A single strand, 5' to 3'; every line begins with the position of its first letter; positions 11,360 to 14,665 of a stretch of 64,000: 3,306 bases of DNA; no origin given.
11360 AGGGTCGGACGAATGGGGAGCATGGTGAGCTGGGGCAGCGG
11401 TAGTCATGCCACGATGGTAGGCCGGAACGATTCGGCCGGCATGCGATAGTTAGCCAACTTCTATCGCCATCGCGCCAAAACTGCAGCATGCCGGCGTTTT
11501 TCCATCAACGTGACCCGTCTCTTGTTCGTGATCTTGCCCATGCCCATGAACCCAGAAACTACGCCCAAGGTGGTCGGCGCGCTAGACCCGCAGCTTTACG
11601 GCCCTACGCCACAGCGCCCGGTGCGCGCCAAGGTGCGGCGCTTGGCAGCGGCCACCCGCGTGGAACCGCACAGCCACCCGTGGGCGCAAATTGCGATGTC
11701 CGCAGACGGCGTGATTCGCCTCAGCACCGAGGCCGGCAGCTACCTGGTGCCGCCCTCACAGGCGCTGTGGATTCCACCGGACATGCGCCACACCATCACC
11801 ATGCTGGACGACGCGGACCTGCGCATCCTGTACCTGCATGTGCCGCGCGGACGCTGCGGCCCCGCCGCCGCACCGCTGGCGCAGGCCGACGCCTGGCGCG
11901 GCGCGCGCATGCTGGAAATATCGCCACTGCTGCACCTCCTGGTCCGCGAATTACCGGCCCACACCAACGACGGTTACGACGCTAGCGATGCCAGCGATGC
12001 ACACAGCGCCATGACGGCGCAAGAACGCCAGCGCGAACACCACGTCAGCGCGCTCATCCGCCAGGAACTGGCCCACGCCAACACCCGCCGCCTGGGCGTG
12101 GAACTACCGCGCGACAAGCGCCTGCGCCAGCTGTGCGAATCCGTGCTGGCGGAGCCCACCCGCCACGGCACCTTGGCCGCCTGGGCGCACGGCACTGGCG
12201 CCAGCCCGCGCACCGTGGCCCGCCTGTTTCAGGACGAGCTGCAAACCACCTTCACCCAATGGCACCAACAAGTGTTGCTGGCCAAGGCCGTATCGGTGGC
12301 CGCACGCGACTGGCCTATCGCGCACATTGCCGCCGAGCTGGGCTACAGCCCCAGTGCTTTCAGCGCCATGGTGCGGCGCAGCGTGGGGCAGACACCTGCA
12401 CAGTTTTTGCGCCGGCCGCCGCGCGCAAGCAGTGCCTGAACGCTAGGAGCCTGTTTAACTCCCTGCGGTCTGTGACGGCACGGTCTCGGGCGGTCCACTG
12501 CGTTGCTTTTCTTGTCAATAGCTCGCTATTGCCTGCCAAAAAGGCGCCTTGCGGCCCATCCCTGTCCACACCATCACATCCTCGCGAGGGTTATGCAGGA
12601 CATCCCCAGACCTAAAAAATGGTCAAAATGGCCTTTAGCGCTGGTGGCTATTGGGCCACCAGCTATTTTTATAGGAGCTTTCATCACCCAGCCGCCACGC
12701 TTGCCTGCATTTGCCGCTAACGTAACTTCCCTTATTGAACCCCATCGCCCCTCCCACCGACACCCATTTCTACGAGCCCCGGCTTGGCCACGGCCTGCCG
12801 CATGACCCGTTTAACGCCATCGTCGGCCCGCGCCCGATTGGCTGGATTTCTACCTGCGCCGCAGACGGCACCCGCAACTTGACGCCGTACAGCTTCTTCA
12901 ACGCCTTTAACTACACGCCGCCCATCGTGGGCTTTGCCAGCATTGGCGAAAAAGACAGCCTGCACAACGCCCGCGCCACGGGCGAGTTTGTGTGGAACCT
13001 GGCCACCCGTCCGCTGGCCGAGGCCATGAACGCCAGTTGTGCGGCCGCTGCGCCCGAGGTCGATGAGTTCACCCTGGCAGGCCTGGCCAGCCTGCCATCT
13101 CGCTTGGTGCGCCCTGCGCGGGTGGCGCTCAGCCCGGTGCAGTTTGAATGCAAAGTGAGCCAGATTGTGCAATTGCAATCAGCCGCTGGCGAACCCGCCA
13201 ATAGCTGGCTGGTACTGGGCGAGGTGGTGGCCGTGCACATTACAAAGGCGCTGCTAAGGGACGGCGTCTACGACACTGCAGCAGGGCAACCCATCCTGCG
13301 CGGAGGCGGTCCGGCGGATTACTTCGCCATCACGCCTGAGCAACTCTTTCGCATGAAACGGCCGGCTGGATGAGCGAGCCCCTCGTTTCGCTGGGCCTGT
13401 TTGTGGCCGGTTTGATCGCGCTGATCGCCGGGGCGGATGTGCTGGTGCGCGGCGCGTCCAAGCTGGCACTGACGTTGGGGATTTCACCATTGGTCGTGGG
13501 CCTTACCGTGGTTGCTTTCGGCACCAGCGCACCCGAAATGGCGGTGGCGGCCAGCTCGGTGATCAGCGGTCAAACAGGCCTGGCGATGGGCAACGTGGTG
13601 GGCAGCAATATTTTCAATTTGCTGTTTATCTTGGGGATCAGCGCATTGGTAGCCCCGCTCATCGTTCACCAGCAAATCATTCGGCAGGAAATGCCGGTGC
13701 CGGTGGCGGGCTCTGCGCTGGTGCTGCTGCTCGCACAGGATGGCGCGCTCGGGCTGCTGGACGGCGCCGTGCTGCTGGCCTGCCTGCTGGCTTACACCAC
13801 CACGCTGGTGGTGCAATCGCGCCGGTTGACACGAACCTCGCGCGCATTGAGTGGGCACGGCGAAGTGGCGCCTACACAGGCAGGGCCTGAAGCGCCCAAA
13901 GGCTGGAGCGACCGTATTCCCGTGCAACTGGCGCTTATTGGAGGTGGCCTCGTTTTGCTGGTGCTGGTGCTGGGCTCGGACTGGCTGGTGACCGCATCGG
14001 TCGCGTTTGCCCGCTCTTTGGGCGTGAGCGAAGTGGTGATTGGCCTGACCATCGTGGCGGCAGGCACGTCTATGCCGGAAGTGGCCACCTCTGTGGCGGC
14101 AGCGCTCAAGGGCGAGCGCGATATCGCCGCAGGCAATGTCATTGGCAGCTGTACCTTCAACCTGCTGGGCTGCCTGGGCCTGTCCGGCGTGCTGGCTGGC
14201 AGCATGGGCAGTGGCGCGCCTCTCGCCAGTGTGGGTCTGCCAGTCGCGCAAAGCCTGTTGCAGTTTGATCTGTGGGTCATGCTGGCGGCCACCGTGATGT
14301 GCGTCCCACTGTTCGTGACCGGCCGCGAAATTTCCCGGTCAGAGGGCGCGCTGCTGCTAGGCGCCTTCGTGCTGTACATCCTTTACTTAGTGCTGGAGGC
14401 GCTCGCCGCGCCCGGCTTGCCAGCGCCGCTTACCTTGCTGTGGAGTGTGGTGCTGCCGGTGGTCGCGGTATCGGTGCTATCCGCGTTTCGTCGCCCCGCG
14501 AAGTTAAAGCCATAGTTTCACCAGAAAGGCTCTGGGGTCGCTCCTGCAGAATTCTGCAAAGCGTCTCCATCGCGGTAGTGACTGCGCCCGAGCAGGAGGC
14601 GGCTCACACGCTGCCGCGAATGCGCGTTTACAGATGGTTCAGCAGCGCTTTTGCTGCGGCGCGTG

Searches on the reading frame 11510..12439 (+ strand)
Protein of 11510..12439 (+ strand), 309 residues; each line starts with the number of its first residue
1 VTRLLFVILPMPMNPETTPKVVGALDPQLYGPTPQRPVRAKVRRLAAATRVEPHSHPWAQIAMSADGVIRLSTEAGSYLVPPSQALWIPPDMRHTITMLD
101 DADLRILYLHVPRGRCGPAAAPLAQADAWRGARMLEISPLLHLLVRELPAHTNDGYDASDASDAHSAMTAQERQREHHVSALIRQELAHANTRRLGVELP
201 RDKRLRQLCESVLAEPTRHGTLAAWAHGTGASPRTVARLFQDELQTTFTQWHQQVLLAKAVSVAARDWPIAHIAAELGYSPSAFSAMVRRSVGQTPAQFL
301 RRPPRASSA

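Call 38: search_protein_families(library=pfam, proteins=[window:11510-12439:+])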
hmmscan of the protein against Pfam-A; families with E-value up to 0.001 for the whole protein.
window:11510-12439:+ (309 aa): 4 families
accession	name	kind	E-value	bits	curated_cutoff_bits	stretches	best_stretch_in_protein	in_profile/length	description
PF12833.13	HTH_18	-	1.8e-18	67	33.6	1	225-302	1-80/80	Helix-turn-helix domain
PF00165.29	HTH_AraC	-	5.4e-09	36.4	26.6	1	265-301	6-42/42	Bacterial regulatory helix-turn-helix proteins, AraC family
PF02311.25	AraC_binding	-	2.4e-08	34.2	21.1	1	50-115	15-80/135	AraC-like ligand binding domain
PF07883.17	Cupin_2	-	0.00027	21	27.2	1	47-108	7-68/70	Cupin domain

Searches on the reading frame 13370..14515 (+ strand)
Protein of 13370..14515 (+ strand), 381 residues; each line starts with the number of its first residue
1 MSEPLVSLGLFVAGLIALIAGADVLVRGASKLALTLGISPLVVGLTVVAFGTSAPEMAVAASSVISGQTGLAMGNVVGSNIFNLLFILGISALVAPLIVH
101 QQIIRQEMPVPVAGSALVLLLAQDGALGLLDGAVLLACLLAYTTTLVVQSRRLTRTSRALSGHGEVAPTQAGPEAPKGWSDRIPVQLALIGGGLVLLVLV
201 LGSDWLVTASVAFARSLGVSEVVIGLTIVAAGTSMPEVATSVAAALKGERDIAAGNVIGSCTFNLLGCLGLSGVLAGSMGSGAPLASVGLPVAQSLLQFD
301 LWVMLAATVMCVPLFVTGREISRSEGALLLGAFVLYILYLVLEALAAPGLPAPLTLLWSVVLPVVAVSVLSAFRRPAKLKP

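Call 38: search_protein_families(library=pfam, proteins=[window:13370-14515:+])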
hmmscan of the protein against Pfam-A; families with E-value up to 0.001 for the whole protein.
window:13370-14515:+ (381 aa): 1 family
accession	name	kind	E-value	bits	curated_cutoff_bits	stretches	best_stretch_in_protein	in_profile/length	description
PF01699.29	Na_Ca_ex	-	9.7e-61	204.6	24.9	2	7-146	2-149/151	Sodium/calcium exchanger protein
